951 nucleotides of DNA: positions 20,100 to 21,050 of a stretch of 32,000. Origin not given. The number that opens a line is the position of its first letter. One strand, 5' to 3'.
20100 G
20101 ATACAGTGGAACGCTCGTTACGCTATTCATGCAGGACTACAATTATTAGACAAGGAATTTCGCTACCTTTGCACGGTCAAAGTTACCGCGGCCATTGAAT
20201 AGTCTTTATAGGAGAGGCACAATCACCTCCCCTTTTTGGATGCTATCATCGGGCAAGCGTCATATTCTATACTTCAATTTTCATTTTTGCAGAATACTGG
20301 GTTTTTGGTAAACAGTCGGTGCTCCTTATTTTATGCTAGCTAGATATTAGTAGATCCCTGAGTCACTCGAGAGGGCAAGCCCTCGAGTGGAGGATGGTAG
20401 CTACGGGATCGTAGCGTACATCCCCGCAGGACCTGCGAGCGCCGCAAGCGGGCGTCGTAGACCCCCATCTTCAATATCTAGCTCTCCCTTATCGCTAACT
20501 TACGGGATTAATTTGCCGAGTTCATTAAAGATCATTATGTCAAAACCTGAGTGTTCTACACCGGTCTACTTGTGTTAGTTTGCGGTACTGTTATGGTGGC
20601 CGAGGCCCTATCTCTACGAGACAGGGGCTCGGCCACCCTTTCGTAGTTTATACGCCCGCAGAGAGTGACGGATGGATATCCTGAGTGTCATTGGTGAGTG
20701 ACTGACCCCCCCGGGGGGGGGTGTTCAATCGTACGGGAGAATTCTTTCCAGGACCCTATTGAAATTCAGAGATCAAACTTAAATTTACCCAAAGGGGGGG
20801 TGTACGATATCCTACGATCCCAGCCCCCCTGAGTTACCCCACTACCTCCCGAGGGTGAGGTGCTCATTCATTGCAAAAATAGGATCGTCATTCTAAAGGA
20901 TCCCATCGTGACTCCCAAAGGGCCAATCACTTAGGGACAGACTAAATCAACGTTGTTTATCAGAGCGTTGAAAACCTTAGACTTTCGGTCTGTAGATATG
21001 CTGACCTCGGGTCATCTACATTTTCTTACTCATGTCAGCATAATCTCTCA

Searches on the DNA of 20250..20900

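Call 64: search_rna_families(source=window, start=20250, end=20900, threshold=gathering, show_alignments=1)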
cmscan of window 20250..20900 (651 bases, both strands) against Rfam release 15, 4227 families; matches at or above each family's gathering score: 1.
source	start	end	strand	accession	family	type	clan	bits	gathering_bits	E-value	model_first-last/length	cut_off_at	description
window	20250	20900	-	RF02541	LSU_rRNA_bacteria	Gene; rRNA;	CL00112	98.9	50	3.9e-30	1426-1865/2925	5'&3'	Bacterial large subunit ribosomal RNA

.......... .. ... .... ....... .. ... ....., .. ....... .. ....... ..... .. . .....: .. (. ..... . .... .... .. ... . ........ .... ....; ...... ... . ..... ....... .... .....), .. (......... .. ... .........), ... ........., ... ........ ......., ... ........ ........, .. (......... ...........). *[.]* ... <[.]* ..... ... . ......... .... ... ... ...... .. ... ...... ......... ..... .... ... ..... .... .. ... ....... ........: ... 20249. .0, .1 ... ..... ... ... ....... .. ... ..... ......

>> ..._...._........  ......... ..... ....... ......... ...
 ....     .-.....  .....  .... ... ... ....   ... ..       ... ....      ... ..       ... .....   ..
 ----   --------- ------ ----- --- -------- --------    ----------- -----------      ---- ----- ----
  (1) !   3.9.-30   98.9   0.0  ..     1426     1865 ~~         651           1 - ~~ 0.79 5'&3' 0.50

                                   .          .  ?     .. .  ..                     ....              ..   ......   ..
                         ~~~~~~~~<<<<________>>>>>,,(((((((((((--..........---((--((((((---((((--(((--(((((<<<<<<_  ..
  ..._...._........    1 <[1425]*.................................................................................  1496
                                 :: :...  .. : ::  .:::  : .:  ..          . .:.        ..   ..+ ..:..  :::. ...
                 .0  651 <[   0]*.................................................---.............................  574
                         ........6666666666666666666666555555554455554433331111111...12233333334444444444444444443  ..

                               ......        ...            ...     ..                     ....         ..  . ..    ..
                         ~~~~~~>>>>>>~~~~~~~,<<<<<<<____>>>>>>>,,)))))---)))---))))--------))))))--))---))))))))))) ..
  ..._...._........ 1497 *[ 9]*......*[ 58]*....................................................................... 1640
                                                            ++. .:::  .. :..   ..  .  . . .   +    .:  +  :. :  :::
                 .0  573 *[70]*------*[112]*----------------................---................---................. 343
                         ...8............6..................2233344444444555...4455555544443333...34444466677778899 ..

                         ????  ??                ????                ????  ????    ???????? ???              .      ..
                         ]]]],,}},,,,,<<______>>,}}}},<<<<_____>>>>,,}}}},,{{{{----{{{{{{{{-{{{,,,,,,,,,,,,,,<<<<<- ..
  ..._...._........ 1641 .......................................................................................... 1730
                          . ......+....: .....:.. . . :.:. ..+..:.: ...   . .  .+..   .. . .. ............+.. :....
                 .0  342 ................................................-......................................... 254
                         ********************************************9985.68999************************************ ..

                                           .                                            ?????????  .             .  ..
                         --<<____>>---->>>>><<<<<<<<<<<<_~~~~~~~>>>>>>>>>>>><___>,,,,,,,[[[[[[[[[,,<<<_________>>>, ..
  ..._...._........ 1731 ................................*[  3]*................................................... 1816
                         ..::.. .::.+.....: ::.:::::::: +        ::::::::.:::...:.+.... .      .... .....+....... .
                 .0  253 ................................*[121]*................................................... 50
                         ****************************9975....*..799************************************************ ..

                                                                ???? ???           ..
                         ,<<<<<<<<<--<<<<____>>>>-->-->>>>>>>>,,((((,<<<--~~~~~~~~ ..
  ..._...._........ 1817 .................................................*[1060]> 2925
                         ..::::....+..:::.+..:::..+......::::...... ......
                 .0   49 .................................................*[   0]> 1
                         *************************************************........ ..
